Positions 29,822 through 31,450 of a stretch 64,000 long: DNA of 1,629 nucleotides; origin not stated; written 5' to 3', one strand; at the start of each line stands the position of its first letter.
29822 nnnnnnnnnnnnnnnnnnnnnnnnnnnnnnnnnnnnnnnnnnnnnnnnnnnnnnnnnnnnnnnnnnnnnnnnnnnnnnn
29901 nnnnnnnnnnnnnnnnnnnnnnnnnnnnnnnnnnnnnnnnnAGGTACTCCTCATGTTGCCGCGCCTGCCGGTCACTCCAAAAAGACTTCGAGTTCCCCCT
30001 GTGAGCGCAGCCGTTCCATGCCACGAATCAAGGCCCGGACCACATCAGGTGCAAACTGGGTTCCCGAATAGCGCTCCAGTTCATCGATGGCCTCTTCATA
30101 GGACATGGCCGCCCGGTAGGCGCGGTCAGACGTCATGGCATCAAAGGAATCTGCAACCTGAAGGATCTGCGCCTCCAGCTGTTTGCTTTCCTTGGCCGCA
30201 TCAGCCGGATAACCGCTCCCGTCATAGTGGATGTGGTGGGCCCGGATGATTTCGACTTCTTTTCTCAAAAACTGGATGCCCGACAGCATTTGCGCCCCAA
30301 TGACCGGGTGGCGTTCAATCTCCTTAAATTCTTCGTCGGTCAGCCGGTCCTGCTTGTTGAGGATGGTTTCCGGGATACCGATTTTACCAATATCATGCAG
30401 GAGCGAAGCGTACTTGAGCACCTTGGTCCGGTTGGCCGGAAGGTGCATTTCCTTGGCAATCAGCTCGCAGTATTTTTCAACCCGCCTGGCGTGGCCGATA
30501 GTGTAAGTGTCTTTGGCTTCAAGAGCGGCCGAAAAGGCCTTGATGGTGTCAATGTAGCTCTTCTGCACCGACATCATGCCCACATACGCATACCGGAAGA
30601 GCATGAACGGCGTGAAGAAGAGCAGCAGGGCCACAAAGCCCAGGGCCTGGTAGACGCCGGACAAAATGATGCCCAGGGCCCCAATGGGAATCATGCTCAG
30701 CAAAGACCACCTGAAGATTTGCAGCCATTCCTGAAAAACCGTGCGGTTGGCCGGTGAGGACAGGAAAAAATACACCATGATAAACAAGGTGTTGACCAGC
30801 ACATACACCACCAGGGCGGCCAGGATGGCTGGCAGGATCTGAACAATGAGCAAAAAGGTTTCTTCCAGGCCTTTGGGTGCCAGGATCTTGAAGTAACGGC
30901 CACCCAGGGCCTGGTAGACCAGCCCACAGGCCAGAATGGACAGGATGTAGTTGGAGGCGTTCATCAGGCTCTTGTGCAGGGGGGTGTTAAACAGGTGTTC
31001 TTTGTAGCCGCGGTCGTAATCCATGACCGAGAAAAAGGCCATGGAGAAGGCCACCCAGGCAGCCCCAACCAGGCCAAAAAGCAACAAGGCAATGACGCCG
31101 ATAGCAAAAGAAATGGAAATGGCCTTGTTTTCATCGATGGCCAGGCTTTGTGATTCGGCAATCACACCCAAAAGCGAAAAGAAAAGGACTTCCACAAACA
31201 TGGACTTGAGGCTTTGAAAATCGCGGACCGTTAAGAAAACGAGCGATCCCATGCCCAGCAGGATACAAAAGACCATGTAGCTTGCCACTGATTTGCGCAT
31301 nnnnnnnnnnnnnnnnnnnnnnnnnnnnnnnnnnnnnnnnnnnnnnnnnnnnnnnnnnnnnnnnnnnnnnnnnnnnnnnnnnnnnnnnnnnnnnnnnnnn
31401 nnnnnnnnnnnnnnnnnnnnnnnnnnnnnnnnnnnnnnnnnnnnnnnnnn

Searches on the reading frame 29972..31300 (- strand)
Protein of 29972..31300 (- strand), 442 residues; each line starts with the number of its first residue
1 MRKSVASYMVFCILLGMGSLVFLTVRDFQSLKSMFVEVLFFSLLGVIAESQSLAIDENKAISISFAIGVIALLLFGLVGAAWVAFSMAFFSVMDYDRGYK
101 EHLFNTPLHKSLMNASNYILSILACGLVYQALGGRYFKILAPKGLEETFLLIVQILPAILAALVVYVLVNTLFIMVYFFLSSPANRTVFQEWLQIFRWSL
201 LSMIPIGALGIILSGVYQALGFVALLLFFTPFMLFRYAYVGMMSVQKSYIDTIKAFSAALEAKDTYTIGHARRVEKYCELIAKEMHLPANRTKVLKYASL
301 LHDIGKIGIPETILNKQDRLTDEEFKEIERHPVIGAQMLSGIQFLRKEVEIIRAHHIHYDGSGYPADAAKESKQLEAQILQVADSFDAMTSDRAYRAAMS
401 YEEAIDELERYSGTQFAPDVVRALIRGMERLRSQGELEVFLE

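Call 8: search_protein_families(library=pfam, proteins=[window:29972-31300:-])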
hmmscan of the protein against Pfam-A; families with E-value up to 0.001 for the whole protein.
window:29972-31300:- (442 aa): 2 families
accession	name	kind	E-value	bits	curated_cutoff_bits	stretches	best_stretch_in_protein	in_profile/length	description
PF13487.12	HD_5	-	2.2e-39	135.4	27.2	1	255-420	2-170/170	HD domain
PF01966.28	HD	-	1.4e-18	67.7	22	1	268-389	2-116/116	HD domain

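Call 11: find_encoding_contigs(protein=window:29972-31300:-, flank=4000, max_places=10)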
Protein window:29972-31300:- (442 aa): 1 contig read that carries it; 1 place shown.
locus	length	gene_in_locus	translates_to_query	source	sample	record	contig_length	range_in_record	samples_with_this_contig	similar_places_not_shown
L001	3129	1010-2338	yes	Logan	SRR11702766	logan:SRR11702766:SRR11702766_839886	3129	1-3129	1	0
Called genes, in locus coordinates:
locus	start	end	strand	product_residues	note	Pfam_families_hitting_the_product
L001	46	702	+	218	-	-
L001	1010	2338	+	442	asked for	PF13487:HD_5, PF01966:HD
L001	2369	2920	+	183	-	PF17248:DUF5317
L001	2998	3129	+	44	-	?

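Call 19: find_homologous_proteins(query=window:29972-31300:-, max_evalue=1e-30)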
Query window:29972-31300:- (442 aa): 4846 proteins with E <= 1e-30 among 8000 candidates; the best 120 are listed.
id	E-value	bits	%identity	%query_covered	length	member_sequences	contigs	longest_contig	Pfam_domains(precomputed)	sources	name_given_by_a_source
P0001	3.0e-283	957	100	100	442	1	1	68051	PF13487.13,PF01966.29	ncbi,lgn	-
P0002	1.6e-216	737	74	99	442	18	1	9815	PF13487.13,PF01966.29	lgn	-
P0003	2.1e-203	694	71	100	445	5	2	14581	PF13487.13,PF01966.29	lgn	-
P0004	7.8e-203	692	72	100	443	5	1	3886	PF13487.13,PF01966.29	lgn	-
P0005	3.5e-202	690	71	100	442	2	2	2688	PF13487.13,PF01966.29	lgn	-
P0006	1.1e-201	688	69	100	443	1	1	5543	PF13487.13,PF01966.29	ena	-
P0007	1.7e-200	685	71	100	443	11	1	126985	PF13487.13,PF01966.29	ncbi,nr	ncbi:MAG: HD-GYP domain-containing protein [Clostridiaceae bacterium]|nr:HD-GYP domain-containing pr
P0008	2.0e-198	678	70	97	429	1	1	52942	PF13487.13,PF01966.29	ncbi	-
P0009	1.6e-187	642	67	100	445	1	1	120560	PF13487.13,PF01966.29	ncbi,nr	ncbi:MAG: HD-GYP domain-containing protein [Clostridiaceae bacterium]|nr:HD-GYP domain-containing pr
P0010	3.9e-186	637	67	100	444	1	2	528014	PF13487.13,PF01966.29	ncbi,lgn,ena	-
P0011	5.0e-186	637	66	100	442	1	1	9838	PF13487.13,PF01966.29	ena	-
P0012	8.9e-186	636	66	99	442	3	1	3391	PF13487.13,PF01966.29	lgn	-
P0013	2.9e-185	634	66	100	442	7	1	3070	PF13487.13,PF01966.29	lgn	-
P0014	1.5e-183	629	65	99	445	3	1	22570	PF13487.13,PF01966.29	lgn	-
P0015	7.6e-183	626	66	99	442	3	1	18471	PF13487.13,PF01966.29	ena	-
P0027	1.3e-172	593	60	100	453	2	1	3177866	PF13487.13,PF01966.29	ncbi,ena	-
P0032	3.5e-170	585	61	99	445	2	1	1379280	PF13487.13,PF01966.29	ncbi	-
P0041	4.4e-160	551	58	99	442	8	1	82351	PF13487.13,PF01966.29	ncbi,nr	ncbi:MAG: HD-GYP domain-containing protein [Eubacteriales bacterium]|nr:HD-GYP domain-containing pro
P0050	2.0e-132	460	50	99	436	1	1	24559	PF13487.13,PF01966.29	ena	-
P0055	1.7e-119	418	47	98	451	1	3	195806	PF13487.13,PF01966.29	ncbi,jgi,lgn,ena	-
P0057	2.3e-103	365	44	97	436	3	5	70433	PF13487.13,PF01966.29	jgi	jgi:putative nucleotidyltransferase with HDIG domain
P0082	7.5e-74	267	34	96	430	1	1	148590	PF20972.3,PF13487.13,PF01966.29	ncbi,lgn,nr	ncbi:MAG: HD domain-containing protein [Firmicutes bacterium]|nr:HD domain-containing protein [Bacil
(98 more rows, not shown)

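Call 20: find_encoding_contigs(protein=P0002, flank=3000, max_places=4)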
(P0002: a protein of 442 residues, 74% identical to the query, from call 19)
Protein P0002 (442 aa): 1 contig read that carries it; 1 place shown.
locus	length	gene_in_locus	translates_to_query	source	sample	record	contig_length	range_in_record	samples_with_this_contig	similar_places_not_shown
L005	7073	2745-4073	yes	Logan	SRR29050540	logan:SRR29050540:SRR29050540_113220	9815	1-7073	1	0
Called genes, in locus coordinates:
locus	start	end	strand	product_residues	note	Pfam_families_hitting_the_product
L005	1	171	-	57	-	?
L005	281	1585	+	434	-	-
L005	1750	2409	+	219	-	-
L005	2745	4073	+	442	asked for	PF13487:HD_5, PF01966:HD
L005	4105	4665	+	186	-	PF17248:DUF5317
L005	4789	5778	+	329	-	PF01515:PTA_PTB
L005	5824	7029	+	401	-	PF00871:Acetate_kinase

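Call 21: find_encoding_contigs(protein=P0003, flank=3000, max_places=4)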
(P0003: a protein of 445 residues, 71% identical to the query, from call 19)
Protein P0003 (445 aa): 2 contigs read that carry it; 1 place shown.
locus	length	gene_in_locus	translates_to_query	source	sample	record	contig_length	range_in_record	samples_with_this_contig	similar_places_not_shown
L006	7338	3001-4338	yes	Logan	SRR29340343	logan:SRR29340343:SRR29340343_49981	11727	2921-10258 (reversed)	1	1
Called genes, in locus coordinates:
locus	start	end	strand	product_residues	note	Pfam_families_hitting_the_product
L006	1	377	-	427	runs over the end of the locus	PF05636:HIGH_NTase1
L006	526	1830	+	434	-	-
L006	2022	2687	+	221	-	-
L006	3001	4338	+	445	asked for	PF13487:HD_5, PF01966:HD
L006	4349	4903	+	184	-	PF17248:DUF5317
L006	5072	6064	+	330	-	PF01515:PTA_PTB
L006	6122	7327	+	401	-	PF00871:Acetate_kinase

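Call 22: find_encoding_contigs(protein=P0007, flank=3000, max_places=4)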
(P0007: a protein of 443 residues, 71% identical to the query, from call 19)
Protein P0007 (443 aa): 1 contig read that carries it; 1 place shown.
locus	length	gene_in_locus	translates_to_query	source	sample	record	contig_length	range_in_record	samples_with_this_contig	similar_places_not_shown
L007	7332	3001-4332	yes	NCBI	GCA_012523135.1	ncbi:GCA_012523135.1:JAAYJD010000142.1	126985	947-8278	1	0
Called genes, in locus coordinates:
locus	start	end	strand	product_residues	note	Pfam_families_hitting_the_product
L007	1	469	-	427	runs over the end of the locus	PF05636:HIGH_NTase1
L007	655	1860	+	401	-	-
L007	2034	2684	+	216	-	-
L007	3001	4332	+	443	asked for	PF13487:HD_5, PF01966:HD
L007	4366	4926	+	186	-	PF17248:DUF5317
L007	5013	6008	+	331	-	PF01515:PTA_PTB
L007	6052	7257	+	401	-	PF00871:Acetate_kinase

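Call 27: find_encoding_contigs(protein=P0009, flank=3000, max_places=3)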
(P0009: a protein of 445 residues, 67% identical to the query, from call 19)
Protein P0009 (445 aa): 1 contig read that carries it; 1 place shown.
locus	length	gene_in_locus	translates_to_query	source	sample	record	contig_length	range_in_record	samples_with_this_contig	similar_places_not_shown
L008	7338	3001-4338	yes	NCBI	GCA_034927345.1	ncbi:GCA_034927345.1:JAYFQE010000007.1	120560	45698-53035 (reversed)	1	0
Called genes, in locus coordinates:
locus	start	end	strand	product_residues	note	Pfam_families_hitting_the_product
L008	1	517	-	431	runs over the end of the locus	PF05636:HIGH_NTase1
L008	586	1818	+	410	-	-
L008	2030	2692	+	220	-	-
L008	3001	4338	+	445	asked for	PF13487:HD_5, PF01966:HD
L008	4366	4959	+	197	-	PF17248:DUF5317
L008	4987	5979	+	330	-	PF01515:PTA_PTB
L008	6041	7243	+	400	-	PF00871:Acetate_kinase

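Call 28: find_encoding_contigs(protein=P0010, flank=3000, max_places=3)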
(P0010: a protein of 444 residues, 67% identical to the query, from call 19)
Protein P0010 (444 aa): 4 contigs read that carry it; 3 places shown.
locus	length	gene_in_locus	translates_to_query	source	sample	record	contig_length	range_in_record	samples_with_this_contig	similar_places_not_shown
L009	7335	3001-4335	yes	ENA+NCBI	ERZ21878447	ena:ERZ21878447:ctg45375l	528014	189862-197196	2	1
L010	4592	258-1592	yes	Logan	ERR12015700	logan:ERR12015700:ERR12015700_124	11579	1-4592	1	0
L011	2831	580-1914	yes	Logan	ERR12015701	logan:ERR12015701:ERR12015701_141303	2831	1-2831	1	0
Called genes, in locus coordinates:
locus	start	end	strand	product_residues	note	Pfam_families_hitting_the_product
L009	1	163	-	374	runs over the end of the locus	PF05636:HIGH_NTase1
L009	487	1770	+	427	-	-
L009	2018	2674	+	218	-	-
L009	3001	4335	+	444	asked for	PF13487:HD_5, PF01966:HD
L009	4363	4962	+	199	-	PF17248:DUF5317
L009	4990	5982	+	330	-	PF01515:PTA_PTB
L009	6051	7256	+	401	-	PF00871:Acetate_kinase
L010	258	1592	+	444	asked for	PF13487:HD_5, PF01966:HD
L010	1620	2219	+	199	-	PF17248:DUF5317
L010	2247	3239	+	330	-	PF01515:PTA_PTB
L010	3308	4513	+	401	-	PF00871:Acetate_kinase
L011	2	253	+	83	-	?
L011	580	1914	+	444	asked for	PF13487:HD_5, PF01966:HD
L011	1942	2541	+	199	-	PF17248:DUF5317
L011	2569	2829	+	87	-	?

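Call 29: find_encoding_contigs(protein=P0027, flank=3000, max_places=3)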
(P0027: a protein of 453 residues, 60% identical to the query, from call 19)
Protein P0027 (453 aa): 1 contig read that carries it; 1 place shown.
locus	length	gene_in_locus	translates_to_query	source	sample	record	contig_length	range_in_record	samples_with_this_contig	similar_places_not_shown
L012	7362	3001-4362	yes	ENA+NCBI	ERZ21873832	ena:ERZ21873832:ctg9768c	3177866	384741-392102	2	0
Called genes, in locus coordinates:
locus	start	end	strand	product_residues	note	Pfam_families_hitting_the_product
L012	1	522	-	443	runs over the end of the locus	PF05636:HIGH_NTase1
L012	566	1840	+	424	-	-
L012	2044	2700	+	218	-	-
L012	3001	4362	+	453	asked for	PF13487:HD_5, PF01966:HD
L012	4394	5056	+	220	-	PF17248:DUF5317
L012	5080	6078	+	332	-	PF01515:PTA_PTB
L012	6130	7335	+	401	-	PF00871:Acetate_kinase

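Call 31: search_protein_families(library=ncbifam, proteins=[window:29972-31300:-], max_evalue=1)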
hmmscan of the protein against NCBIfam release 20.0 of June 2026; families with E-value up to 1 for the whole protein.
window:29972-31300:- (442 aa): 7 families
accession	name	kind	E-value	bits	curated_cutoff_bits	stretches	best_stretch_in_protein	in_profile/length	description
NF053512.1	nitric_RR_NosR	exception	1.3e-40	139.7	400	1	244-436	169-362/422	response regulator c-di-GMP phosphodiesterase, NosR family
TIGR00277.1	HDIG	domain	4.2e-08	33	27.6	1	267-356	5-82/84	HDIG domain-containing metalloprotein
TIGR02621.3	cas3_GSU0051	exception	0.003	16.4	400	1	270-306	674-710/854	type I-G CRISPR-associated helicase/endonuclease Cas3g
NF045665.1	NTPtran_DVU1551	equivalog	0.0036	16.4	315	1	259-306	210-259/359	DVU_1551 family NTP transferase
TIGR02578.2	cas_TM1811_Csm1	equivalog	0.066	11.8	170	1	296-393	5-81/753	type III-A CRISPR-associated protein Cas10/Csm1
TIGR03319.1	RNase_Y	equivalog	0.096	11.2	454.35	1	269-359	332-404/514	ribonuclease Y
TIGR01596.1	cas3_HD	equivalog_domain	0.1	12.6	43.45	1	292-308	30-46/178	CRISPR-associated endonuclease Cas3''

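Call 33: find_encoding_contigs(protein=P0041, flank=3000, max_places=2)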
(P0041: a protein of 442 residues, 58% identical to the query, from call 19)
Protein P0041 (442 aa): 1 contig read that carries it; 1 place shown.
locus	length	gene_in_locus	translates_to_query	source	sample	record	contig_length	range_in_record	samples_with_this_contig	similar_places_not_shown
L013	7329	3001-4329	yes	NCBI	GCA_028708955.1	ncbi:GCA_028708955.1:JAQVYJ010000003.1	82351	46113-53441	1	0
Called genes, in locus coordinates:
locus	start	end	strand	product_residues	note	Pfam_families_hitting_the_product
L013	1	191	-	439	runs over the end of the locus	PF05636:HIGH_NTase1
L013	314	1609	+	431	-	-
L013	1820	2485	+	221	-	-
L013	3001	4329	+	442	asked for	PF13487:HD_5, PF01966:HD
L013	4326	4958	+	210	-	PF17248:DUF5317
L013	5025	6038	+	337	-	PF01515:PTA_PTB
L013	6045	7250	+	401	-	PF00871:Acetate_kinase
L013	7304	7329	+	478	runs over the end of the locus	PF00587:tRNA-synt_2b, PF03129:HGTP_anticodon, PF09180:ProRS-C_1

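Call 34: find_encoding_contigs(protein=P0055, flank=3000, max_places=2)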
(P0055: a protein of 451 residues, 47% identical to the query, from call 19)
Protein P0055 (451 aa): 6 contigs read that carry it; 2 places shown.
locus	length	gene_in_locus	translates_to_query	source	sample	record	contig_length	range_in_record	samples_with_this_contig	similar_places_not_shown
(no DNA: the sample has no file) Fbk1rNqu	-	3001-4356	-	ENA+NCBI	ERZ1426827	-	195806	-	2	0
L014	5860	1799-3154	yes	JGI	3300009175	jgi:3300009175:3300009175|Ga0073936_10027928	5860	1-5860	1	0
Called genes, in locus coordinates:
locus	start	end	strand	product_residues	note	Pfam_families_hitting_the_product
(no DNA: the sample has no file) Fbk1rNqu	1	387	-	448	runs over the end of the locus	PF05636:HIGH_NTase1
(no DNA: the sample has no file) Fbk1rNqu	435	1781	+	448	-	-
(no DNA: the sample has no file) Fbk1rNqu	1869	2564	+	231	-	-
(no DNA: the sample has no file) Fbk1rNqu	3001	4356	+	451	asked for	PF13487:HD_5, PF01966:HD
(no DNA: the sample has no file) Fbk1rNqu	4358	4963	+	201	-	PF17248:DUF5317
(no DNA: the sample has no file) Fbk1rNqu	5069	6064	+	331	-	PF01515:PTA_PTB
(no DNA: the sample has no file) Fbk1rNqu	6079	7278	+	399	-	PF00871:Acetate_kinase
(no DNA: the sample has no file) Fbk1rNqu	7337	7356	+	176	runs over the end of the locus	PF02620:YceD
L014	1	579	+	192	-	?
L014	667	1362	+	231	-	-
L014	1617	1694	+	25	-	-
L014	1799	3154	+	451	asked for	PF13487:HD_5, PF01966:HD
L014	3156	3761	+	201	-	PF17248:DUF5317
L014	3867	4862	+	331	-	PF01515:PTA_PTB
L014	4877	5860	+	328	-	?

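Call 35: find_encoding_contigs(protein=P0032, flank=3000, max_places=2)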
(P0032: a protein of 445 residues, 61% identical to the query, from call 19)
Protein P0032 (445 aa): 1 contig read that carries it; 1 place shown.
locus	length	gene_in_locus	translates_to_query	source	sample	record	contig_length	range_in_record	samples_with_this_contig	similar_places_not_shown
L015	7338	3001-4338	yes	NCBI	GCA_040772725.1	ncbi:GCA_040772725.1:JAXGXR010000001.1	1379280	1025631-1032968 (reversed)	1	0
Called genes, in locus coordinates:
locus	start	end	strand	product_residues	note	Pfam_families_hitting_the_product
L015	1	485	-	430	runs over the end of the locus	PF05636:HIGH_NTase1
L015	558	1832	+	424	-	-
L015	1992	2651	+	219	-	-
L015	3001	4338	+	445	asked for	PF13487:HD_5, PF01966:HD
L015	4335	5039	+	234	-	PF17248:DUF5317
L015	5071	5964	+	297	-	PF01515:PTA_PTB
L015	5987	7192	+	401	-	PF00871:Acetate_kinase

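Call 52: find_encoding_contigs(protein=P0057, flank=3000, max_places=3)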
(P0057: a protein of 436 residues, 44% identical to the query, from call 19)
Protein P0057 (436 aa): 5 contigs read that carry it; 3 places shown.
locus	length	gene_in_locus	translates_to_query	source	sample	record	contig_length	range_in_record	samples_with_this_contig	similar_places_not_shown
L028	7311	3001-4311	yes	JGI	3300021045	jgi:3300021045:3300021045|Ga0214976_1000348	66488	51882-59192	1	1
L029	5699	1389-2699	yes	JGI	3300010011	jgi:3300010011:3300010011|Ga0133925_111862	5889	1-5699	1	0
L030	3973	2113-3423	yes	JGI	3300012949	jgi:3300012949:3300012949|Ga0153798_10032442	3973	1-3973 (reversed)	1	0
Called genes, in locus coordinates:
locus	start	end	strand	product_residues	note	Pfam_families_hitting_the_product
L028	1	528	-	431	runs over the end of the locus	PF01408:GFO_IDH_MocA, PF02894:GFO_IDH_MocA_C, PF22725:GFO_IDH_MocA_C3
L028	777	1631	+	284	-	PF02311:AraC_binding, PF07883:Cupin_2 (weak), PF00165:HTH_AraC, PF12833:HTH_18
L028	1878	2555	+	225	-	-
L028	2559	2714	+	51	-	-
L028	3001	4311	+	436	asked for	PF13487:HD_5, PF01966:HD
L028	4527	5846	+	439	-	PF00275:EPSP_synthase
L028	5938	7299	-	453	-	PF01476:LysM, PF08239:SH3_3, PF00704:Glyco_hydro_18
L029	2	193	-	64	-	?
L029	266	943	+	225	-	-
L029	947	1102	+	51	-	-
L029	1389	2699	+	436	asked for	PF13487:HD_5, PF01966:HD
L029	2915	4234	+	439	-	PF00275:EPSP_synthase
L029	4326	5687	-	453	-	PF01476:LysM, PF08239:SH3_3, PF00704:Glyco_hydro_18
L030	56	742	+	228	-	PF00165:HTH_AraC, PF12833:HTH_18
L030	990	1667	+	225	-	-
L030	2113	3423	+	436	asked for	PF13487:HD_5, PF01966:HD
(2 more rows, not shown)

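Call 53: find_encoding_contigs(protein=P0050, flank=3000, max_places=2)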
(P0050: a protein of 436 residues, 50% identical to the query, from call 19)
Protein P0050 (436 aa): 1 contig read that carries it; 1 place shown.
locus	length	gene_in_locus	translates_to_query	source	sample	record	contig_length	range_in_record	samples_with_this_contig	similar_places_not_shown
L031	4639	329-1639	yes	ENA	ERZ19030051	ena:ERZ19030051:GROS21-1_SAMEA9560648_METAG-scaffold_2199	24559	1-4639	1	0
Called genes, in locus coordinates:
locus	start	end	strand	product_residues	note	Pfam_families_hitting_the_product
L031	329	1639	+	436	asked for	PF13487:HD_5, PF01966:HD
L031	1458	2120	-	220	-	-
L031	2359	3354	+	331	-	PF01515:PTA_PTB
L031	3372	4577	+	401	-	PF00871:Acetate_kinase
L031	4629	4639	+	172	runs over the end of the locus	PF02620:YceD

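Call 57: search_protein_families(library=padloc, proteins=[window:29972-31300:-], max_evalue=0.1)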
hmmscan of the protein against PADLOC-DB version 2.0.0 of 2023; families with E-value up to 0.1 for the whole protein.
window:29972-31300:- (442 aa): 12 families
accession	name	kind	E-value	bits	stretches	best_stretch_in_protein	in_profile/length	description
PDLC01254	Cas3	-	0.00016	19.9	1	269-381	11-107/164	CAS-I; effector_G3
PDLC01765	Cas3c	-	0.00039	17.5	1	263-369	19-98/612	-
PDLC01761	Cas3b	-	0.00052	16.8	1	272-409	19-156/705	-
PDLC01293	Cas10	-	0.0009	16.2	1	295-394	1-79/577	CAS-III; effector_LS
PDLC01769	Cas3g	-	0.0014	15.3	1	269-306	661-698/836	-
PDLC01759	Cas3b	-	0.0031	14.3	1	265-403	9-135/711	-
PDLC01757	Cas3b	-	0.004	13.7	1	269-398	15-135/676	-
PDLC01378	Cas3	-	0.015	13.6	1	267-307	9-50/174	CAS-I; effector_G3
PDLC00939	Cas3g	-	0.019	11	1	265-306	690-731/864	"CRISPR-associated helicase Cas3, subtype Dpsyc"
PDLC00940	Cas3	-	0.027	12.6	1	292-308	30-46/178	CRISPR-associated endonuclease Cas3-HD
PDLC01767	Cas3e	-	0.031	10.8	1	277-373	51-123/680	-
PDLC01770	Cas3g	-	0.057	9.9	1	269-306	544-581/733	-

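Call 74: search_protein_families(library=pfam, proteins=[P0082, window:29972-31300:-], max_evalue=1)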
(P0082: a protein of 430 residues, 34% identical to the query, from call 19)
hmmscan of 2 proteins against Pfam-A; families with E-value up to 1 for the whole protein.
P0082 (430 aa): 5 families
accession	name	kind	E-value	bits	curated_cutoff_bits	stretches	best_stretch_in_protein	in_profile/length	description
PF13487.12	HD_5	-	1.1e-40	139.6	27.2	1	247-409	5-170/170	HD domain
PF01966.28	HD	-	9e-24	84.4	22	1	257-378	2-116/116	HD domain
PF20972.2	MASE9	-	7e-06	26.5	24.3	1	38-226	21-193/203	MASE9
PF08668.18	HDOD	-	0.00036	20.5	22.9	1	255-314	94-151/196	HDOD domain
PF01170.24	UPF0020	-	0.24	11.5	22.3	1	373-427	120-174/197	RMKL-like, methyltransferase domain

window:29972-31300:- (442 aa): 3 families
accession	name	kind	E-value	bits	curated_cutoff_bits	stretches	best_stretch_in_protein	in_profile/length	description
PF13487.12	HD_5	-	2.2e-39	135.4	27.2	1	255-420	2-170/170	HD domain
PF01966.28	HD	-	1.4e-18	67.7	22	1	268-389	2-116/116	HD domain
PF08668.18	HDOD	-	0.05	13.5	22.9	1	267-320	95-146/196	HDOD domain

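Call 80: list_cluster_members(proteins=[P0001, P0121, P0155])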
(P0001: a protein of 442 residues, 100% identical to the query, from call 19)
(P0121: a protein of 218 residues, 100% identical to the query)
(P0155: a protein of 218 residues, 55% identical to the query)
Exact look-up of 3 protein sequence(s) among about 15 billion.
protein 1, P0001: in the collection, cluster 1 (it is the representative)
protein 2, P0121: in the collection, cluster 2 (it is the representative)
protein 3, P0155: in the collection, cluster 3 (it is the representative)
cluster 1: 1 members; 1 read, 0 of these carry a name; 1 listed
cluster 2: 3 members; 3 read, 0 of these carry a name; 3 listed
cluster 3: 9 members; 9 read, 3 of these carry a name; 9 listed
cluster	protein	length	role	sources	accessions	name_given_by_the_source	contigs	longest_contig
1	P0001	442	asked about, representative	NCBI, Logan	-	-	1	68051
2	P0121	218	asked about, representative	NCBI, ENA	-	-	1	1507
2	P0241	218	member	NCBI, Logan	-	-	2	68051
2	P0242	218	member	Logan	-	-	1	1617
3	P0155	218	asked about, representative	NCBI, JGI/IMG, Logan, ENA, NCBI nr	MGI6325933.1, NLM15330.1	MAG: hypothetical protein ACOX1U_03020 [Saccharofermentanales bacterium] | hypothetical protein | hypothetical protein [Clostridiaceae bacterium]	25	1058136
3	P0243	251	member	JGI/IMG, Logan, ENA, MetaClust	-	hypothetical protein | \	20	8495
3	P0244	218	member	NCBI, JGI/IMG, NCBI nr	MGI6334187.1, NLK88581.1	MAG: hypothetical protein ACOX1A_06215 [Saccharofermentanales bacterium] | hypothetical protein | hypothetical protein [Clostridiaceae bacterium]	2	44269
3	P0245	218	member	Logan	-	-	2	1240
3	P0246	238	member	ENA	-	-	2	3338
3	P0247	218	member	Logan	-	-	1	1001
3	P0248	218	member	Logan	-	-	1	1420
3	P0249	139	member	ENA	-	-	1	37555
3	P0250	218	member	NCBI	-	-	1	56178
